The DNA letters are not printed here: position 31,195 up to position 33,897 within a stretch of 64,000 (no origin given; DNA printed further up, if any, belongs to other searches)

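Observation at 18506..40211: About 21-kb co-directional array of seven giant polytopic membrane proteins (GT-C-like, Chlor_Arch_YYY/DUF2298, TIGR03663-like, NHL-propeller fusion): candidate uncharacterised envelope glycosylation and assembly system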

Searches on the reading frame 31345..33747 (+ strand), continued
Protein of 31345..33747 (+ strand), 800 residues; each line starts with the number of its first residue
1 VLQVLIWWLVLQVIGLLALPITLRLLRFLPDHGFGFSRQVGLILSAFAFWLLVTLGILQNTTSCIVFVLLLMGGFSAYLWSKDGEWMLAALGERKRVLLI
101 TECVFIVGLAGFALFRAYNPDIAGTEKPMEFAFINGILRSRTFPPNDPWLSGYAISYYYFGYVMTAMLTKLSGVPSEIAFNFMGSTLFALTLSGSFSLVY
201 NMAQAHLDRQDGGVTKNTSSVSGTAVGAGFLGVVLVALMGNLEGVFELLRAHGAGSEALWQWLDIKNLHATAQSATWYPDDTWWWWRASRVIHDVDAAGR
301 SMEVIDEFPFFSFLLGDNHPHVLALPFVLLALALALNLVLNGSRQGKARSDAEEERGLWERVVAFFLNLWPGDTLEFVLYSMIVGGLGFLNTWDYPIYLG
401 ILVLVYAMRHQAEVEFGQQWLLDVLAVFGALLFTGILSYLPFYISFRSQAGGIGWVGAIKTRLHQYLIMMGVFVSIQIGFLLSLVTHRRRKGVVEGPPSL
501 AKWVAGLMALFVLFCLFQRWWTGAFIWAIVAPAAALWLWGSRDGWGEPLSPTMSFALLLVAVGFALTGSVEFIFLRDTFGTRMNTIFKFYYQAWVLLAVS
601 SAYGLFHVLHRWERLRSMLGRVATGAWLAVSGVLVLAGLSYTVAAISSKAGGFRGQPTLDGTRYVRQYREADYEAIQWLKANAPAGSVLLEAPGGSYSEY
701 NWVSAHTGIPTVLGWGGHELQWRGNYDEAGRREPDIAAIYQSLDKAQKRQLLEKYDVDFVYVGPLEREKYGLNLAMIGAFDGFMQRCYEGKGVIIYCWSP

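Call 32: find_encoding_contigs(protein=P0114, flank=10000, max_places=1)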
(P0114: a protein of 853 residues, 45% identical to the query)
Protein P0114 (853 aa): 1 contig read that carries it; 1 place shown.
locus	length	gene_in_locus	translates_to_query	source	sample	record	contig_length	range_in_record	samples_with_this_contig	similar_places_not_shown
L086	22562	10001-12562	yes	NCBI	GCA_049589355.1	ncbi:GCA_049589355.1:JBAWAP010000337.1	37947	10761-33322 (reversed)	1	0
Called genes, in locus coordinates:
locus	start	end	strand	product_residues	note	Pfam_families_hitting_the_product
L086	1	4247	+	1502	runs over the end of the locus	PF13231:PMT_2, PF10060:DUF2298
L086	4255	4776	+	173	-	PF13432:TPR_16 (weak)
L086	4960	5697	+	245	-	PF00565:SNase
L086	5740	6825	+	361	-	PF00805:Pentapeptide, PF13576:Pentapeptide_3 (faint), PF13599:Pentapeptide_4 (faint), PF00805:Pentapeptide, PF07885:Ion_trans_2 (weak)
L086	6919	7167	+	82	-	-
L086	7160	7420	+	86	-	PF05016:ParE_toxin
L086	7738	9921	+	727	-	-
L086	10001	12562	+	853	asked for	PF10060:DUF2298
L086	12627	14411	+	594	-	PF13231:PMT_2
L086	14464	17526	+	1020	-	PF02366:PMT, PF13231:PMT_2, PF13449:Phytase-like (faint), PF06739:SBBP (faint), PF08450:SGL (faint), PF17170:DUF5128 (faint), PF25021:TEN_NHL (faint), PF01436:NHL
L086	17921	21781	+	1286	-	PF02366:PMT (weak), PF13231:PMT_2, PF07691:PA14, PF25021:TEN_NHL (faint), PF07691:PA14, PF01436:NHL, PF06739:SBBP (faint), PF01436:NHL (weak), +1 more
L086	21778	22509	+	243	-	PF00535:Glycos_transf_2, PF10111:Glyco_tranf_2_2 (weak), PF13641:Glyco_tranf_2_3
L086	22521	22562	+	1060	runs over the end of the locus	PF02366:PMT (weak), PF13231:PMT_2, PF07691:PA14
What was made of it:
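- Relatives fuse PMT_2 modules to PA14 and NHL domains and embed a GT2 (call 32). Relatives fuse the carbohydrate-binding-type PA14 domain (call 32).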

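Call 33: find_encoding_contigs(protein=P0085, flank=10000, max_places=1)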
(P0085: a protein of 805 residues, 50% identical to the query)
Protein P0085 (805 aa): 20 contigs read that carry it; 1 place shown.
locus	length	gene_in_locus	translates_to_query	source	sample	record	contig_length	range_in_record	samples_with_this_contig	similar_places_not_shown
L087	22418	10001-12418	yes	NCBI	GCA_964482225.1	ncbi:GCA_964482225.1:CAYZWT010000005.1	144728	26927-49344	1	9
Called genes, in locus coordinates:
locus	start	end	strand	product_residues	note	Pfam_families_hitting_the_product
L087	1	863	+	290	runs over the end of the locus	PF00891:Methyltransf_2 (faint), PF01209:Ubie_methyltran, PF13489:Methyltransf_23, PF13649:Methyltransf_25, PF13847:Methyltransf_31, PF08241:Methyltransf_11, PF08242:Methyltransf_12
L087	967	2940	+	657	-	PF13231:PMT_2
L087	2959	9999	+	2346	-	PF13231:PMT_2, PF10060:DUF2298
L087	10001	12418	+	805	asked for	PF10060:DUF2298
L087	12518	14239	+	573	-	-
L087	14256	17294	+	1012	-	PF13231:PMT_2, PF08450:SGL (faint), PF25021:TEN_NHL (faint), PF01436:NHL, PF17170:DUF5128 (faint), PF24684:Vgb_lyase (faint), PF01436:NHL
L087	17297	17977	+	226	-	PF00702:Hydrolase, PF12710:HAD, PF13419:HAD_2, PF13242:Hydrolase_like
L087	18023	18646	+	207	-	PF00293:NUDIX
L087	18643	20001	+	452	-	PF01743:PolyA_pol, PF12627:PolyA_pol_RNAbd, PF13735:tRNA_NucTran2_2 (weak)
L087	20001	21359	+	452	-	PF01595:CNNM, PF00571:CBS, PF03471:CorC_HlyC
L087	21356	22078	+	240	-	PF07228:SpoIIE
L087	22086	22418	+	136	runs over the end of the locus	-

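Call 34: predict_structure(alignment_id=A1)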
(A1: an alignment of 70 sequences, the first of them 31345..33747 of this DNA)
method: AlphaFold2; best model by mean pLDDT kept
length: 800 residues; sequences in the alignment: 70
mean_pLDDT: 90.3   pTM: 0.94
mean pLDDT of the five models: 90.3, 90.2, 90.0, 88.8, 88.5
residues with pLDDT >= 90: 550; 70-90: 209; 50-70: 36; < 50: 5
segments of 3 or more residues with pLDDT < 50: 214-216
pLDDT, mean of each block of 10 residues (from residue 1): 96 98 97 97 98 96 98 98 95 95 98 96 85 91 78 66 96 97 98 99 94 60 95 98 93 91 83 90 86 80 86 90 95 97 60 75 83 92 94 93 94 85 95 94 81 84 94 98 91 81 94 95 96 93 76 97 95 83 77 97 97 88 95 97 95 93 91 95 91 79 90 74 78 93 96 94 94 96 94 87
secondary structure, 60 per line:
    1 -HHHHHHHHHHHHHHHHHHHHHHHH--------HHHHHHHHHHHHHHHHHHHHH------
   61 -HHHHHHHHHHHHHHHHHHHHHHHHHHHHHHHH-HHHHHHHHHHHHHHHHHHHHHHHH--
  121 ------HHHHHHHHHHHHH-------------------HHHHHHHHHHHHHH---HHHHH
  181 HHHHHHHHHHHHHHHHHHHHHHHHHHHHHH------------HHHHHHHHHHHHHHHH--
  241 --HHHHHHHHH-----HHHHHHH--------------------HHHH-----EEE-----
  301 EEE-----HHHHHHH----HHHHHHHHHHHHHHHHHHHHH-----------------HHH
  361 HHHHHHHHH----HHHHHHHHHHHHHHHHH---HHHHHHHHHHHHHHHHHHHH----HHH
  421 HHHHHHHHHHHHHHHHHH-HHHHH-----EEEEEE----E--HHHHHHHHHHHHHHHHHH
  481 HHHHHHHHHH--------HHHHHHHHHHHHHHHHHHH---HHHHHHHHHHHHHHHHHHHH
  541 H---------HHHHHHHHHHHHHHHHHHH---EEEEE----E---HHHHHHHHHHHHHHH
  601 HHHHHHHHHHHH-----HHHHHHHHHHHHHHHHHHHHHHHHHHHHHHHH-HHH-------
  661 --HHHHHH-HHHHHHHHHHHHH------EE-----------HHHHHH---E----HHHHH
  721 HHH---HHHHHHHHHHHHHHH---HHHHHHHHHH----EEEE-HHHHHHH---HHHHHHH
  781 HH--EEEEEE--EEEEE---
elements in order (helices of 4 or more, strands of 3 or more residues): H2-25 H34-54 H62-93 H95-118 H127-139 H159-172 H176-210 H223-238 H243-251 H257-263 H284-287 E293-295 E301-303 H309-315 H320-340 H358-369 H374-390 H394-413 H418-438 H440-444 E450-455 H463-490 H499-517 H521-541 H551-569 E573-577 H586-612 H618-649 H663-668 H670-682 H702-707 H716-723 H727-741 H745-754 E759-762 H764-770 H774-782 E785-790 E793-797
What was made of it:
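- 31345..33747 (+): P5, a stand-alone YYY/DUF2298 protein (800 aa). It has a GT-C fold, three extra N-terminal helices and an AglB-like C-terminal globular domain. It overlaps P4 by 16 nt. AF2 pLDDT 90.3, pTM 0.94 (call 34).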

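Call 37: fold_search(model_id=the predicted structure, library=pdb)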
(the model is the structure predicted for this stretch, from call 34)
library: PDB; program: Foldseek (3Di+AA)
matches with E <= 10: 175; with E <= 0.001: 8
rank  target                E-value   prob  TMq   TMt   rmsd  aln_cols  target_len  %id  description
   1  7e9s_A                4.1e-07  1.00  0.30  0.28  17.1       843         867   12  Archaeal oligosaccharyltransferase AglB from Archaeoglobus fulgidus in complex with an inhibitory peptide and a dolich (released 2021-09-08)
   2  8if8_B                7.0e-06  1.00  0.30  0.37  18.4       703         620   14  Arabinosyltransferase AftA (released 2023-05-31)
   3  8if8_C                8.3e-06  1.00  0.31  0.39  16.2       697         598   14  Arabinosyltransferase AftA (released 2023-05-31)
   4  7zlh_A                1.2e-05  1.00  0.28  0.32  19.1       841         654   11  Cryo-EM structure of C-mannosyltransferase CeDPY19, in apo state, bound to CMT2-Fab and anti-Fab nanobody (released 2023-01-11)
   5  7zlg_A                1.3e-05  1.00  0.35  0.41  10.9       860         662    9  Cryo-EM structure of C-mannosyltransferase CeDPY19, in complex with acceptor peptide and bound to CMT2-Fab and anti-Fa (released 2023-01-11)
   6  7zli_A                1.6e-05  1.00  0.26  0.30  18.5       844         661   10  Cryo-EM structure of C-mannosyltransferase CeDPY19, in complex with Dol25-P-Man and bound to CMT2-Fab and anti-Fab nan (released 2023-01-11)
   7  6gxc_A                5.7e-05  1.00  0.27  0.30  16.1       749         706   11  Bacterial oligosaccharyltransferase PglB in complex with an inhibitory peptide and a reactive lipid-linked oligosaccha (released 2018-11-14)
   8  5ogl_A                1.8e-04  1.00  0.26  0.29  16.7       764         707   11  Structure of bacterial oligosaccharyltransferase PglB in complex with an acceptor peptide and an lipid-linked oligosac (released 2017-10-25)
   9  8b21_A                2.4e-02  0.15  0.10  0.11  29.9       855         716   12  Time-resolved structure of K+-dependent Na+-PPase from Thermotoga maritima 0-60-seconds post reaction initiation with  (released 2024-01-17)
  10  3vu0_C                3.3e-02  1.00  0.12  0.52   6.2       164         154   13  Crystal structure of the C-terminal globular domain of oligosaccharyltransferase (AfAglB-S2, AF_0040, O30195_ARCFU) fr (released 2013-01-23)
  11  8b21_B                4.4e-02  0.13  0.10  0.11  28.9       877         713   12  Time-resolved structure of K+-dependent Na+-PPase from Thermotoga maritima 0-60-seconds post reaction initiation with  (released 2024-01-17)
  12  3vu0_A                4.8e-02  1.00  0.12  0.52   5.7       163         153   14  Crystal structure of the C-terminal globular domain of oligosaccharyltransferase (AfAglB-S2, AF_0040, O30195_ARCFU) fr (released 2013-01-23)
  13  3vu0_B                9.0e-02  1.00  0.12  0.50   5.6       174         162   13  Crystal structure of the C-terminal globular domain of oligosaccharyltransferase (AfAglB-S2, AF_0040, O30195_ARCFU) fr (released 2013-01-23)
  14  9p4z                  2.1e-01  0.08  0.08  0.12  27.8       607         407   11  Human EAAT3 with sodium bound at inward facing state (released 2025-07-30)
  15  4av3_A                2.8e-01  0.06  0.10  0.11  30.2       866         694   11  Crystal structure of Thermotoga Maritima sodium pumping membrane integral pyrophosphatase with metal ions in active si (released 2012-08-08)
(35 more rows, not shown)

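Call 70: search_protein_families(library=pfam, proteins=[L061:1117-2286:+, L061:14333-15034:+, L053:1188-2012:+, L048:16449-19745:+, L073:15567-16313:+, L025:18800-19999:+, L081:9618-10001:+, L036:1792-2802:+, L035:19948-21366:+, L047:7188-8279:+], max_evalue=0.0001)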
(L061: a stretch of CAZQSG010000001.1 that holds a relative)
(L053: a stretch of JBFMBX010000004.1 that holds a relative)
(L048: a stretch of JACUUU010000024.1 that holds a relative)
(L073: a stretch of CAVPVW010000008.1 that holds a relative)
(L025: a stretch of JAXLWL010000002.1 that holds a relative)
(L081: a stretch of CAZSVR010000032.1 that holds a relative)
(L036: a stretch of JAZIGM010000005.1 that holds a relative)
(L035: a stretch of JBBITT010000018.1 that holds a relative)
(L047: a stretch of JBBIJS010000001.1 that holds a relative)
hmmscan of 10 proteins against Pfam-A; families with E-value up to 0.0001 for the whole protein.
L061:1117-2286:+ (390 aa): 5 families
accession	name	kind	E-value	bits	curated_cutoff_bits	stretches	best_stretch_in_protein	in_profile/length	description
PF00534.26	Glycos_transf_1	-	7.5e-26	91.1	26.4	1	191-355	4-160/172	Glycosyl transferases group 1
PF13692.12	Glyco_trans_1_4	-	1.6e-20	74.3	27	1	203-351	2-140/142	Glycosyl transferases group 1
PF13439.12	Glyco_transf_4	-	3.8e-17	63.3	28.5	1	17-179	2-166/170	Glycosyltransferase Family 4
PF13579.12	Glyco_trans_4_4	-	3.8e-14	53.8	29.7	1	18-175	2-155/158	Glycosyl transferase 4-like domain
PF20706.3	GT4-conflict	-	1.1e-07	31.6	26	0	287-365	283-362/385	Family 4 Glycosyltransferase in conflict systems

L061:14333-15034:+ (234 aa): 4 families
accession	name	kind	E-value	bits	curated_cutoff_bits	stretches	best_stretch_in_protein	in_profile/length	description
PF02224.24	Cytidylate_kin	-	1.2e-70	238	26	1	8-225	1-210/211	Cytidylate kinase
PF13207.12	AAA_17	-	4.3e-08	34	27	1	12-93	2-83/136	AAA domain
PF13189.12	Cytidylate_kin2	-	4.9e-08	33.8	28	1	8-187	2-148/176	Cytidylate kinase-like family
PF13238.12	AAA_18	-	8.7e-06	26.7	29.4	0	8-162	1-108/128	AAA domain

L053:1188-2012:+ (275 aa): 6 families
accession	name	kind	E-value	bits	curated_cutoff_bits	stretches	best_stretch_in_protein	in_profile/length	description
PF13489.12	Methyltransf_23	-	3e-19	69.8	27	1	37-202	14-164/164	Methyltransferase domain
PF08241.18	Methyltransf_11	-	5.8e-18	65.8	21.2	1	50-140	1-95/95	Methyltransferase domain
PF13847.12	Methyltransf_31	-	3.7e-12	46.6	27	1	47-144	5-113/145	Methyltransferase domain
PF13649.12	Methyltransf_25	-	9.3e-12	45.9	27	1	49-136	1-97/97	Methyltransferase domain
PF08242.18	Methyltransf_12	-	1.9e-08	35.4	30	1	50-138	1-98/98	Methyltransferase domain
PF01209.24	Ubie_methyltran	-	2.3e-06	27.6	20.1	1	92-199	103-215/233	ubiE/COQ5 methyltransferase family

L048:16449-19745:+ (1099 aa): 9 families
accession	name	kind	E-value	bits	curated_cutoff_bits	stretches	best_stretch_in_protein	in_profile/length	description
PF02518.31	HATPase_c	-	3.8e-32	111.4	26.4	1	986-1096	2-110/111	Histidine kinase-, DNA gyrase B-, and HSP90-like ATPase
PF00512.31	HisKA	-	9.3e-18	64.5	26.9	1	874-939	2-66/66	His Kinase A (phospho-acceptor) domain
PF00672.30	HAMP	-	3.5e-11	43.7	25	1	547-593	6-52/53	HAMP domain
PF00989.32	PAS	-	3.6e-10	40.3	22.6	1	764-863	2-112/113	PAS fold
PF13188.13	PAS_8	-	2e-07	31.1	21.8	1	763-806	1-41/65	PAS domain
PF02743.24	dCache_1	-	1.4e-06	28.4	45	1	289-506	10-238/240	Cache domain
PF13185.12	GAF_2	-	2e-05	25.2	28.6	0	676-748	61-134/136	GAF domain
PF13581.12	HATPase_c_2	-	2.5e-05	24.7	27.4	1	998-1071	40-110/127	Histidine kinase-like ATPase domain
PF13426.13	PAS_9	-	3.9e-05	24.3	27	0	773-865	1-102/103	PAS domain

L073:15567-16313:+ (249 aa): 1 family
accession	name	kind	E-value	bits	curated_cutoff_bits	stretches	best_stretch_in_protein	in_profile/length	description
PF01553.26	Acyltransferase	-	3e-20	72.8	23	1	50-170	4-131/132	Acyltransferase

L025:18800-19999:+ (400 aa): 6 families
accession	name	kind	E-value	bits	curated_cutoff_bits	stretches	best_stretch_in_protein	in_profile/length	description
PF08442.15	ATP-grasp_2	-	7.2e-72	241.7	29.5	1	19-212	1-202/202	ATP-grasp domain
PF00549.24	Ligase_CoA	-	4.9e-28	98.3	24.5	1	271-388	1-125/128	CoA-ligase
PF24948.1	Citrate_synth_N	-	3.2e-16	59.8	83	1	44-234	38-227/232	ATP-citrate synthase ATP-grasp domain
PF13549.11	ATP-grasp_5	-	4.7e-12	46.2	27.6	1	19-144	9-137/221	ATP-grasp domain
PF02786.22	CPSase_L_D2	-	9.2e-08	32.3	19.8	1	25-133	5-111/211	Carbamoyl-phosphate synthase L chain, ATP binding domain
PF01071.24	GARS_A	-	1.2e-05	25.7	27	1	25-124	6-101/194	Phosphoribosylglycinamide synthetase, ATP-grasp (A) domain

L081:9618-10001:+ (128 aa): 1 family
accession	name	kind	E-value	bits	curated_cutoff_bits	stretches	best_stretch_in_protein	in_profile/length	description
PF06108.18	DUF952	-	5.2e-31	106.8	23.7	1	15-111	1-90/90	Protein of unknown function (DUF952)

L036:1792-2802:+ (337 aa): 8 families
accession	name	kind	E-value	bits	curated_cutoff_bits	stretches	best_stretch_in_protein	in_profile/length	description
PF08241.18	Methyltransf_11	-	1.7e-20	73.9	21.2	1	93-188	1-95/95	Methyltransferase domain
PF13489.12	Methyltransf_23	-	2.1e-19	70.3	27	1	72-249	8-164/164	Methyltransferase domain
PF13649.12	Methyltransf_25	-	1.3e-17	64.7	27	1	92-184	1-97/97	Methyltransferase domain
PF13847.12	Methyltransf_31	-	3.8e-16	59.5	27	1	88-197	3-118/145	Methyltransferase domain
PF08242.18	Methyltransf_12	-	1.4e-11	45.4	30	1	93-186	1-98/98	Methyltransferase domain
PF01209.24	Ubie_methyltran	-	1.6e-08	34.7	20.1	1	80-188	39-151/233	ubiE/COQ5 methyltransferase family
PF02353.26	CMAS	-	4e-07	30.1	27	1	70-188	44-164/273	Mycolic acid cyclopropane synthetase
PF07021.18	MetW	-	1.7e-05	24.9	21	1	79-193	6-112/193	Methionine biosynthesis protein MetW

L035:19948-21366:+ (473 aa): 3 families
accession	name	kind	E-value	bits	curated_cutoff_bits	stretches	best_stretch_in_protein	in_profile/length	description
PF01546.33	Peptidase_M20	-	4.5e-31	108.8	24.6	1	105-468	1-205/206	Peptidase family M20/M25/M40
PF07687.19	M20_dimer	-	7.8e-16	58.4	21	1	220-369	1-101/107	Peptidase dimerisation domain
PF04389.22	Peptidase_M28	-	5.5e-10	39.7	21.3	1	90-201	1-91/193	Peptidase family M28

L047:7188-8279:+ (364 aa): 0 families

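Call 82: search_dna_similar(query=window:31345-33747:+, collection=plasmids, mode=protein, max_evalue=0.00001, max_rows=20)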
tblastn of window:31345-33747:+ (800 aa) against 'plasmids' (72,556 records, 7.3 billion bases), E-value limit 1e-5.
Records with a match: 2; places in all: 2; records where one place covers at least 80% of the query: 1.
Best place of each record, by identity: <60% 2.
By first word of the organism name: Pseudobutyrivibrio 1; Halarchaeum 1.
By predicted mobility (MOB-suite, as given by PLSDB): non-mobilizable 2.
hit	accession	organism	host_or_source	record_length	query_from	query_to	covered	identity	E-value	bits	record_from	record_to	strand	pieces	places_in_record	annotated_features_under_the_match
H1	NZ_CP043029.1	Pseudobutyrivibrio xylanivorans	Bovine,rumen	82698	31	770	82%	25.4%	8e-18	185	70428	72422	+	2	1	DUF2298 domain-containing protein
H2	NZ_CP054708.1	Halarchaeum sp. CBA1220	solar salt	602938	570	797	28%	35.6%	2e-21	108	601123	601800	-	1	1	none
